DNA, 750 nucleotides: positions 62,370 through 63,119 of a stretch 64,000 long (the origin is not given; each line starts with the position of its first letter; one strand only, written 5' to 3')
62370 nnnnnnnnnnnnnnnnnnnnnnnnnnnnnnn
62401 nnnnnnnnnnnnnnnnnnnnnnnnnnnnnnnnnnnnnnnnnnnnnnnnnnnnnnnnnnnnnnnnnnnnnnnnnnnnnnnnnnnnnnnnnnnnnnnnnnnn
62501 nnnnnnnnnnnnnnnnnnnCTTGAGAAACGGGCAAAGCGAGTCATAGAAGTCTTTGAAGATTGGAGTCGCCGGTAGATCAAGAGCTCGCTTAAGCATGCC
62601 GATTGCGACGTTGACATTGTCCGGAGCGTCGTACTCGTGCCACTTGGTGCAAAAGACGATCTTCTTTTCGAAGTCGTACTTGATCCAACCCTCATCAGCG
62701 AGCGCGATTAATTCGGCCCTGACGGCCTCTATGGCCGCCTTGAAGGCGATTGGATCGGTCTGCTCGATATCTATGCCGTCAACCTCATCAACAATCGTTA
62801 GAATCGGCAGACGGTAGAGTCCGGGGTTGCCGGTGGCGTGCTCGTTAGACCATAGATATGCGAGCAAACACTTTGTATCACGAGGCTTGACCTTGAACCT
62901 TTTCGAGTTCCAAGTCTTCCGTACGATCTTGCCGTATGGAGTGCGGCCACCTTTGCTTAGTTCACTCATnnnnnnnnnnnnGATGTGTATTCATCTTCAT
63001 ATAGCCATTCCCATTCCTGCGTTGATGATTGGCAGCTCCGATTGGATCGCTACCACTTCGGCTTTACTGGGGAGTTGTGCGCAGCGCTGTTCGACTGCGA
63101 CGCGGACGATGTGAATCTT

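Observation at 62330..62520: Iteron-like repeat array (probable origin) inside the replication initiator gene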

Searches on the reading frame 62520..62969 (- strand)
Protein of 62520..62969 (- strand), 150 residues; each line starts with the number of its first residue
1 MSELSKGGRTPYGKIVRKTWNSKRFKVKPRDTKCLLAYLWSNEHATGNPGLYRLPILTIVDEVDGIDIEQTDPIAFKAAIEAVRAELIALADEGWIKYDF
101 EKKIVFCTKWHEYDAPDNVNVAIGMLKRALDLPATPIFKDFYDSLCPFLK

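Call 43: find_related_loci(query=A3, collection=viral_contigs, flank=3000)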
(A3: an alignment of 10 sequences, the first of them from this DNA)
Query A3 (150 aa) in viral_contigs; peptide patterns used: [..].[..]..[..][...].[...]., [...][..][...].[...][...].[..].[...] (x = any residue, [..] = any of these).
119 stretches matched a pattern, but none encodes a relative of the query by tblastn (E <= 1e-3).

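Call 44: find_related_loci(query=A3, collection=genome_contigs, flank=3000)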
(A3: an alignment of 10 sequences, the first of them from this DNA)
Query A3 (150 aa) in genome_contigs; peptide patterns used: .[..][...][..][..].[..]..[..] (x = any residue, [..] = any of these).
16 stretches matched a pattern; 4 encode a relative of the query (tblastn E <= 1e-3); 4 distinct loci.
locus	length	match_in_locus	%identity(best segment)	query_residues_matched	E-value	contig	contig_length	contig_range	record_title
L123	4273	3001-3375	35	10-148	3e-25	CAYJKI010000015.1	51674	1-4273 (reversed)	MAG TPA_asm: uncultured Ignavibacteria bacterium isolate ERP124720_co1_89 genome assembly, contig: NODE_924_length_51674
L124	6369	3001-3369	36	12-148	5e-25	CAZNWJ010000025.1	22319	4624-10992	MAG TPA_asm: uncultured Ignavibacteria bacterium isolate binchicken_co16_17 genome assembly, contig: NODE_3882_length_22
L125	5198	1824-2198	35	10-148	1e-25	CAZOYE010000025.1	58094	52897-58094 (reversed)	MAG TPA_asm: uncultured Ignavibacteria bacterium isolate SRP323723_co1_129 genome assembly, contig: NODE_458_length_5809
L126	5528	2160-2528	36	12-148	5e-25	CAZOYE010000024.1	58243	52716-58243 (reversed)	MAG TPA_asm: uncultured Ignavibacteria bacterium isolate SRP323723_co1_129 genome assembly, contig: NODE_457_length_5824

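Call 46: find_related_loci(query=A3, collection=metagenome_contigs, flank=3000)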
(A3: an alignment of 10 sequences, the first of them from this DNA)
Query A3 (150 aa) in metagenome_contigs; peptide patterns used: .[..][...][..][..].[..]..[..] (x = any residue, [..] = any of these).
25 stretches matched a pattern; 5 encode a relative of the query (tblastn E <= 1e-3); 5 distinct loci.
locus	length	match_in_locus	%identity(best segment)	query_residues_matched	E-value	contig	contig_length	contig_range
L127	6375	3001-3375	35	10-148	2e-25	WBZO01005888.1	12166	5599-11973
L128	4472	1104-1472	36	12-148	2e-24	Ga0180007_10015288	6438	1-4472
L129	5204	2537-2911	35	12-150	2e-21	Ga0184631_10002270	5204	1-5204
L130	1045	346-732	32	8-149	5e-20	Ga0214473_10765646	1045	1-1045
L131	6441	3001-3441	31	11-149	3e-18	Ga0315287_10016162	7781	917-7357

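Call 47: predict_structure(alignment_id=A2)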
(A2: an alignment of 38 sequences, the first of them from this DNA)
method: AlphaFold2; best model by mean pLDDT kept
length: 150 residues; sequences in the alignment: 38
mean_pLDDT: 90.7   pTM: 0.82
mean pLDDT of the five models: 90.7, 90.4, 90.3, 89.6, 89.2
residues with pLDDT >= 90: 122; 70-90: 16; 50-70: 6; < 50: 6
segments of 3 or more residues with pLDDT < 50: none
pLDDT, mean of each block of 10 residues (from residue 1): 47 77 95 94 90 97 92 96 98 97 97 93 96 97 95
secondary structure, 60 per line:
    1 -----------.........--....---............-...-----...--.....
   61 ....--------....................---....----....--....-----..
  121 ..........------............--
elements in order: H12-20 H23-26 H30-41 E51-53 H56-64 H73-92 E96-99 E104-107 H110-113 H119-130 H137-148

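Call 88: fold_search(model_id=the predicted structure, library=viral)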
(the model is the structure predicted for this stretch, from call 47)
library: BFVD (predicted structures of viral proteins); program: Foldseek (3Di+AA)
matches with E <= 10: 324; with E <= 0.001: 4
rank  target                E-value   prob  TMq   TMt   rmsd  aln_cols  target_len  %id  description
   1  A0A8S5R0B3            1.3e-04  1.00  0.62  0.23   7.5       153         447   20  Uncharacterized protein [Myoviridae sp. cteBs22]
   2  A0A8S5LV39            1.8e-04  1.00  0.68  0.36   2.4       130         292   18  Replisome organizer [Podoviridae sp. ctrub15]
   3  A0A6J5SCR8            2.4e-04  1.00  0.66  0.49   2.7       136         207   16  Uncharacterized protein (Fragment) [uncultured Caudovirales phage]
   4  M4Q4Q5                4.1e-04  1.00  0.60  0.46   2.7       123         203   22  (no name in the UniProt tables at hand)
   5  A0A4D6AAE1            1.4e-02  1.00  0.62  0.34   2.9       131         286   16  (no name in the UniProt tables at hand)
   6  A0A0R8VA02            8.7e-02  1.00  0.57  0.21   4.1       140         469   14  (no name in the UniProt tables at hand)
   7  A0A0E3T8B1            1.1e-01  0.99  0.40  0.29   4.4        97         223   20  Uncharacterized protein [Gordonia phage Gsput1]
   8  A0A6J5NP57            1.1e-01  0.96  0.34  0.32   7.0       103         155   19  Uncharacterized protein [uncultured Caudovirales phage]
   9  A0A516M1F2            1.1e-01  0.99  0.49  0.31   4.6       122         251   11  (no name in the UniProt tables at hand)
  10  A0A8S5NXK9            2.2e-01  0.97  0.43  0.30   5.5       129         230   12  Uncharacterized protein [Siphoviridae sp. ctOba29]
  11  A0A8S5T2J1            3.7e-01  0.89  0.42  0.51   5.8       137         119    9  Firmicute plasmid replication protein (RepL) [Myoviridae sp. ctqfO1]
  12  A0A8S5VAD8            3.7e-01  0.77  0.32  0.43  13.0       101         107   22  60S ribosomal protein L8 [Siphoviridae sp. ct6HQ3]
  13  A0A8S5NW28            3.9e-01  0.85  0.38  0.59  11.3       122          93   16  Z DNA-binding protein [Siphoviridae sp. ctTnV63]
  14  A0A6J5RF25            3.9e-01  0.69  0.34  0.26   7.5       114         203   14  Uncharacterized protein [uncultured Caudovirales phage]
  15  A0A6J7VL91            4.1e-01  0.20  0.24  0.27  16.6       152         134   15  Uncharacterized protein [uncultured Caudovirales phage]
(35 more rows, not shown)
